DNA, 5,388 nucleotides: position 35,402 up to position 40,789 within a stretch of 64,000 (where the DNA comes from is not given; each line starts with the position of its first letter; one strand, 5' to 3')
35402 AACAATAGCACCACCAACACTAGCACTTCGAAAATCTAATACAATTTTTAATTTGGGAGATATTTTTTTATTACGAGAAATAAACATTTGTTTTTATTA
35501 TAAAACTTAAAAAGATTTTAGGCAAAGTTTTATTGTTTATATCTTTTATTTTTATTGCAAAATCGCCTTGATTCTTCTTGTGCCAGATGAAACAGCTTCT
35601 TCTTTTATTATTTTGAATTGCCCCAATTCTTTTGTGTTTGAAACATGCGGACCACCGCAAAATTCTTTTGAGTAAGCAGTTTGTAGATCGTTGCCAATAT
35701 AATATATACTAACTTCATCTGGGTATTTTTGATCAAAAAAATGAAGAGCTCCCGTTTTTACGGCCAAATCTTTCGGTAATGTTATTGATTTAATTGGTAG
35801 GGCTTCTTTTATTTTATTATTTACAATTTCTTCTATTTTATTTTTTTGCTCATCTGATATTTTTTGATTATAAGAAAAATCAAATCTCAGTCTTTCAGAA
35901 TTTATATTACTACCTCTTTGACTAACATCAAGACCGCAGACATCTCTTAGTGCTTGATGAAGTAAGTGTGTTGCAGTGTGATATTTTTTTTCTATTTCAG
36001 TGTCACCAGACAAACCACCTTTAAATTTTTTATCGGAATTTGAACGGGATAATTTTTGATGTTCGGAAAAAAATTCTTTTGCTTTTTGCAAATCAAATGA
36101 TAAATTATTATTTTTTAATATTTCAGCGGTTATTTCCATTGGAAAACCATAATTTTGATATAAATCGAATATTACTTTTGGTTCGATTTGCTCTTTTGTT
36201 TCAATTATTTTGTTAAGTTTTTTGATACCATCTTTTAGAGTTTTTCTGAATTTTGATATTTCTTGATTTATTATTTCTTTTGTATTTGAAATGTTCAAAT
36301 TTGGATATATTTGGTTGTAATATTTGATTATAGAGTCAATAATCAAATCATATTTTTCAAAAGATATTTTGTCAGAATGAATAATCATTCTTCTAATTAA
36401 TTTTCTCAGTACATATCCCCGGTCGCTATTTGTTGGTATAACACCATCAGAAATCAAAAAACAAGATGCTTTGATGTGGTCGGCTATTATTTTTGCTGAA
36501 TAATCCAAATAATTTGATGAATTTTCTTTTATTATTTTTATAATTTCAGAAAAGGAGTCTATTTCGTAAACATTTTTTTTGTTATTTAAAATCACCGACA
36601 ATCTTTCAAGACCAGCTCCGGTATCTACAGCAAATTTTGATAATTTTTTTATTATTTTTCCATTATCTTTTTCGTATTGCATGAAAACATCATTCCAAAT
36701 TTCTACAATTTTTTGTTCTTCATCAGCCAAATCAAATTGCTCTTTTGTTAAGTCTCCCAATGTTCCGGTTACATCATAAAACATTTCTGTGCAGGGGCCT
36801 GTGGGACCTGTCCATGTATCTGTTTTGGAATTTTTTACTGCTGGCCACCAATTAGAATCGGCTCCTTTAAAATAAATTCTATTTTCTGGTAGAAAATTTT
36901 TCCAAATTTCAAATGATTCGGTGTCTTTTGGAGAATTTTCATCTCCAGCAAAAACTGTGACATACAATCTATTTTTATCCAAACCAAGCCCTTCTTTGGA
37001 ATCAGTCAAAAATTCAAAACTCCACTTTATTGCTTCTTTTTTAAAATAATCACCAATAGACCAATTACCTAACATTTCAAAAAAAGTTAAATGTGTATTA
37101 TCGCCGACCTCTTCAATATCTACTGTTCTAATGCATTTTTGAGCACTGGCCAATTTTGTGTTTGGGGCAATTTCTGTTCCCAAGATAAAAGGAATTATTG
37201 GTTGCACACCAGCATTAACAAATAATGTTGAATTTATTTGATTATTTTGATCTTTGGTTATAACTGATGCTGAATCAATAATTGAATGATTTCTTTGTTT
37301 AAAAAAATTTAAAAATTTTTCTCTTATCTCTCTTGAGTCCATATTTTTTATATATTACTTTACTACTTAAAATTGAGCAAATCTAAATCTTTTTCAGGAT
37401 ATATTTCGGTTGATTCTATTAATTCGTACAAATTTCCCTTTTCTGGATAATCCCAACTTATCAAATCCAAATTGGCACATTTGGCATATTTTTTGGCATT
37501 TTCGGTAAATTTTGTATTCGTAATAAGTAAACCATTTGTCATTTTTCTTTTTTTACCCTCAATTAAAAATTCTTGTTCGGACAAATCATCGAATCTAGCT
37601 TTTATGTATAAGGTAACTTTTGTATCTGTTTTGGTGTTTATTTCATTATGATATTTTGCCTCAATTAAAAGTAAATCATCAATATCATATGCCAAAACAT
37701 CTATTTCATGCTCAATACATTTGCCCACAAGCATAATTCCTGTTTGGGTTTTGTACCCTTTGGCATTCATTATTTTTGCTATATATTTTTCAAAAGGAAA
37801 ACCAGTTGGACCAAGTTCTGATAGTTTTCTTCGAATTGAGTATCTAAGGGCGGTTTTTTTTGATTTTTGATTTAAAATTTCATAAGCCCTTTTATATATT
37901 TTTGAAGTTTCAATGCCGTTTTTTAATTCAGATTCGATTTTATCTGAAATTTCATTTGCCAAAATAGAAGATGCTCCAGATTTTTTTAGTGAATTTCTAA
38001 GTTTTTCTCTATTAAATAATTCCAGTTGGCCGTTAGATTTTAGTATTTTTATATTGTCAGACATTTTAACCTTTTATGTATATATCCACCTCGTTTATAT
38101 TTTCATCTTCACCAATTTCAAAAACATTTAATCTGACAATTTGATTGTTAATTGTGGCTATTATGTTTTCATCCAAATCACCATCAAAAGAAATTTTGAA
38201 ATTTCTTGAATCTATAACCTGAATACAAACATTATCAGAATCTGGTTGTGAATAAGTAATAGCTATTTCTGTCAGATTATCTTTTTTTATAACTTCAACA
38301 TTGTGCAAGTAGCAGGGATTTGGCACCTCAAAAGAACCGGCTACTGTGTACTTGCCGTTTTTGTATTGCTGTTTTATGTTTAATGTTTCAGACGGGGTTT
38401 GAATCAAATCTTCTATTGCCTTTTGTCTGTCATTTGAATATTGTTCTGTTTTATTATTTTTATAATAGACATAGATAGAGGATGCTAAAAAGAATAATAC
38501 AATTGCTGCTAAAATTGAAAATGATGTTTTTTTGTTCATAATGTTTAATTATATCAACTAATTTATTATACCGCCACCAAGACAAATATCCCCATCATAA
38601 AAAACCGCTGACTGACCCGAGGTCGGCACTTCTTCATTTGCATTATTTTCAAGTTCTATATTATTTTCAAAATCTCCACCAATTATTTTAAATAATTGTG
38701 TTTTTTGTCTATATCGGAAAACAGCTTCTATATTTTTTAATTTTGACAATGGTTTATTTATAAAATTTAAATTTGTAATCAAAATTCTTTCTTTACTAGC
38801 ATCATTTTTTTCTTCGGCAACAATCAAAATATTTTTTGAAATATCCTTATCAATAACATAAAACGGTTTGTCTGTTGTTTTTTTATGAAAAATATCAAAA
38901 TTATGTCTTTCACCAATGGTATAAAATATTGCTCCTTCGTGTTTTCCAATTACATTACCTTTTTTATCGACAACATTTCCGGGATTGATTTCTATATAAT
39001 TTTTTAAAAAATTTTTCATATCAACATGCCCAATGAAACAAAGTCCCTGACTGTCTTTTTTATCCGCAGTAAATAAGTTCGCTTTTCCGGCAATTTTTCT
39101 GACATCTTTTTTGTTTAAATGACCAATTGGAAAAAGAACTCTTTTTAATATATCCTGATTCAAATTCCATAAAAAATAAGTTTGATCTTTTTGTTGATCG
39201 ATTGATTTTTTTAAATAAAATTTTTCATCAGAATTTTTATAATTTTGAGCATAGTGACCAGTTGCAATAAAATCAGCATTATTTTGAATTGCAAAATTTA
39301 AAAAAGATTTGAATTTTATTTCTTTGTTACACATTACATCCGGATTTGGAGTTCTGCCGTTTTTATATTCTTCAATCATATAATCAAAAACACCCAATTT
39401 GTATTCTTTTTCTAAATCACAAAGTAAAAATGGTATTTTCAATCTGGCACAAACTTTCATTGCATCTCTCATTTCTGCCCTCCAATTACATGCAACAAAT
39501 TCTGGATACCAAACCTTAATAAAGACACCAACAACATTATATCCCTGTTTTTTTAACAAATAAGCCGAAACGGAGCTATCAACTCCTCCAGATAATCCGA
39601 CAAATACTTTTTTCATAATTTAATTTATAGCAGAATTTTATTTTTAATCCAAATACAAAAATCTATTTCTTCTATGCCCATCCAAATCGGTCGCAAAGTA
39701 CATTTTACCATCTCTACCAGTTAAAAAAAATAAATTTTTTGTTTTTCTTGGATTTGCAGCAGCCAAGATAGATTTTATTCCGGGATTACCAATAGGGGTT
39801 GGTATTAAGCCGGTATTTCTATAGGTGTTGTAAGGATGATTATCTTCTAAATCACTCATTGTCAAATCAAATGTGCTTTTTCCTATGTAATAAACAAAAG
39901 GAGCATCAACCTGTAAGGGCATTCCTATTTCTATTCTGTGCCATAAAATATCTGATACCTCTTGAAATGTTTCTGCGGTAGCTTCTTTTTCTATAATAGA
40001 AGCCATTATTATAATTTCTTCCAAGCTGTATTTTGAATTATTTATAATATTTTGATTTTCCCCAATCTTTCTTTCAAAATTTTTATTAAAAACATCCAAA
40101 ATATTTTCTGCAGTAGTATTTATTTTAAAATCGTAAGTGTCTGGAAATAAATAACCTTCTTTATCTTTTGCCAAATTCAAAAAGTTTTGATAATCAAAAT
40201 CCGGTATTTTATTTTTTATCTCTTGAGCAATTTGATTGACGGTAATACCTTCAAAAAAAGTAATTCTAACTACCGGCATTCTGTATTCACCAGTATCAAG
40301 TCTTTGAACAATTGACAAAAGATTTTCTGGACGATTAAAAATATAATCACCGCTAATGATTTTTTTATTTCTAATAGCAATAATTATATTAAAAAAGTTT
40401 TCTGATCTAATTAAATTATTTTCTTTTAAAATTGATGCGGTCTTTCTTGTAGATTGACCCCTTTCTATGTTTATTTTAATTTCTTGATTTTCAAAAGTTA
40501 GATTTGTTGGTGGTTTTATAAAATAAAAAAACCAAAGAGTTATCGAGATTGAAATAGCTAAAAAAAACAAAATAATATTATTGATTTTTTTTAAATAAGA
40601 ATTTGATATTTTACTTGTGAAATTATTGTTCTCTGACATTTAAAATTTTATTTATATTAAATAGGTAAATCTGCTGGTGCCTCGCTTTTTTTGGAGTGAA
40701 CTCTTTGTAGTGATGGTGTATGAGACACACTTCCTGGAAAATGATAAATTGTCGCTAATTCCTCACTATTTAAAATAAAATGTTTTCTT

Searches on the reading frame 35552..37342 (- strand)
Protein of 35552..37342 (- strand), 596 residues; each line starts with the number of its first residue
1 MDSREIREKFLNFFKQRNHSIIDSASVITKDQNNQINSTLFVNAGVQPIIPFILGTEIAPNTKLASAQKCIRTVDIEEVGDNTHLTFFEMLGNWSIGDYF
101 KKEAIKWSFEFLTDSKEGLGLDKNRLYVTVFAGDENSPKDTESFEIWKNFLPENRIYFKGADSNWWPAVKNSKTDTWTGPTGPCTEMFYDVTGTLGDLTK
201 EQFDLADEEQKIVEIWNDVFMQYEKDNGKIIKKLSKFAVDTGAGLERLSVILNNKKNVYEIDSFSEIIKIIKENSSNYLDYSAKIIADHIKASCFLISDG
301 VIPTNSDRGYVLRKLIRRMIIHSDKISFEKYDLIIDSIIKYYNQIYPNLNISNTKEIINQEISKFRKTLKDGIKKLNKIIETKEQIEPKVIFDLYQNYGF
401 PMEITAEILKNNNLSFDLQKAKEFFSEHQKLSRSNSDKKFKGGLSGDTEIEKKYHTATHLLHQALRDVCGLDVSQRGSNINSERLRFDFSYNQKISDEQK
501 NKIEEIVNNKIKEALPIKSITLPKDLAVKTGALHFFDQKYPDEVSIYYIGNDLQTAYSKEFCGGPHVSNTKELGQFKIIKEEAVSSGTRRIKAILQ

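Call 73: search_protein_families(library=pfam, proteins=[window:35552-37342:-], max_evalue=0.0001)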
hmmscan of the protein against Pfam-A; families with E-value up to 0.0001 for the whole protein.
window:35552-37342:- (596 aa): 2 families
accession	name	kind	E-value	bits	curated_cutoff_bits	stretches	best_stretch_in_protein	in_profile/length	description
PF01411.24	tRNA-synt_2c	-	1.6e-118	397.1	30.3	1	5-459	1-453/552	tRNA synthetases class II (A)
PF07973.19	tRNA_SAD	-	8.6e-16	58.1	24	1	544-591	1-43/44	Threonyl and Alanyl tRNA synthetase second additional domain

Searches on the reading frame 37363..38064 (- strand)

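Call 73: search_protein_families(library=pfam, proteins=[window:37363-38064:-], max_evalue=0.0001)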
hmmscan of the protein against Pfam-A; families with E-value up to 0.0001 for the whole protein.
window:37363-38064:- (233 aa): 2 families
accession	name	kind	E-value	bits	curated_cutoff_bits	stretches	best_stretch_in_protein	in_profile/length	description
PF04471.18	Mrr_cat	-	2.5e-08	34.5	21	1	88-203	6-107/115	Restriction endonuclease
PF03477.21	ATP-cone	-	4.2e-08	34.1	25.8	1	5-81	1-85/88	ATP cone domain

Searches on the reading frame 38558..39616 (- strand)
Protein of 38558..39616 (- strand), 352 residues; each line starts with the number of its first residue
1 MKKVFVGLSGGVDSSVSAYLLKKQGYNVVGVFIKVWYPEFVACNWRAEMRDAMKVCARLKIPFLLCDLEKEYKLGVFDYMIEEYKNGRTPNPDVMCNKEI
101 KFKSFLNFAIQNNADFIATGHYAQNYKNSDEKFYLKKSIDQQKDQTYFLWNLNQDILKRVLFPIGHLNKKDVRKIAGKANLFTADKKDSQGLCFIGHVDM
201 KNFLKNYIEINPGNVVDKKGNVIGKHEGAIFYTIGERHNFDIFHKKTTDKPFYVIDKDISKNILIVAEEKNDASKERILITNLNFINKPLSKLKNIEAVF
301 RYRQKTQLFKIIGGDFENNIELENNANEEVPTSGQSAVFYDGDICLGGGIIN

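Call 8: search_protein_families(library=pfam, proteins=[window:38558-39616:-], max_evalue=0.01)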
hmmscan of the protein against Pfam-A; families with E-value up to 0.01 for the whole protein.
window:38558-39616:- (352 aa): 7 families
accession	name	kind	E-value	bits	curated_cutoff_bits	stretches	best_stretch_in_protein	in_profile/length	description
PF03054.22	tRNA_Me_trans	-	3.1e-76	256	20.6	1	2-196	1-201/202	tRNA methyl transferase HUP domain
PF20259.3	tRNA_Me_trans_M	-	2e-18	66.2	27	1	201-267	1-65/66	tRNA methyl transferase PRC-barrel domain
PF20258.4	tRNA_Me_trans_C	-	6.9e-11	42.8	20.6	1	277-351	3-77/77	Aminomethyltransferase beta-barrel domain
PF02540.23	NAD_synthase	-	2.2e-07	30.7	21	1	2-74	19-87/242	NAD synthase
PF06508.19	QueC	-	0.00018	21.5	22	1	4-177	2-171/210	Queuosine biosynthesis protein QueC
PF02568.20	ThiI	-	0.0002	21.5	20.5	1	3-34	5-36/197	Thiamine biosynthesis protein (ThiI)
PF01171.26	ATP_bind_3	-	0.0016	18.7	27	1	3-180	1-160/182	PP-loop family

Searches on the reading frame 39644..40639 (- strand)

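Call 8: search_protein_families(library=pfam, proteins=[window:39644-40639:-], max_evalue=0.01)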
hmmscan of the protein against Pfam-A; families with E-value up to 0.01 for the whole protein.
window:39644-40639:- (331 aa): 1 family
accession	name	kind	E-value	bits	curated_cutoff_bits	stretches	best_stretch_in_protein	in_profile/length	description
PF02618.21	YceG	-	1.1e-68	232.1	32.4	1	56-325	1-272/275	YceG-like family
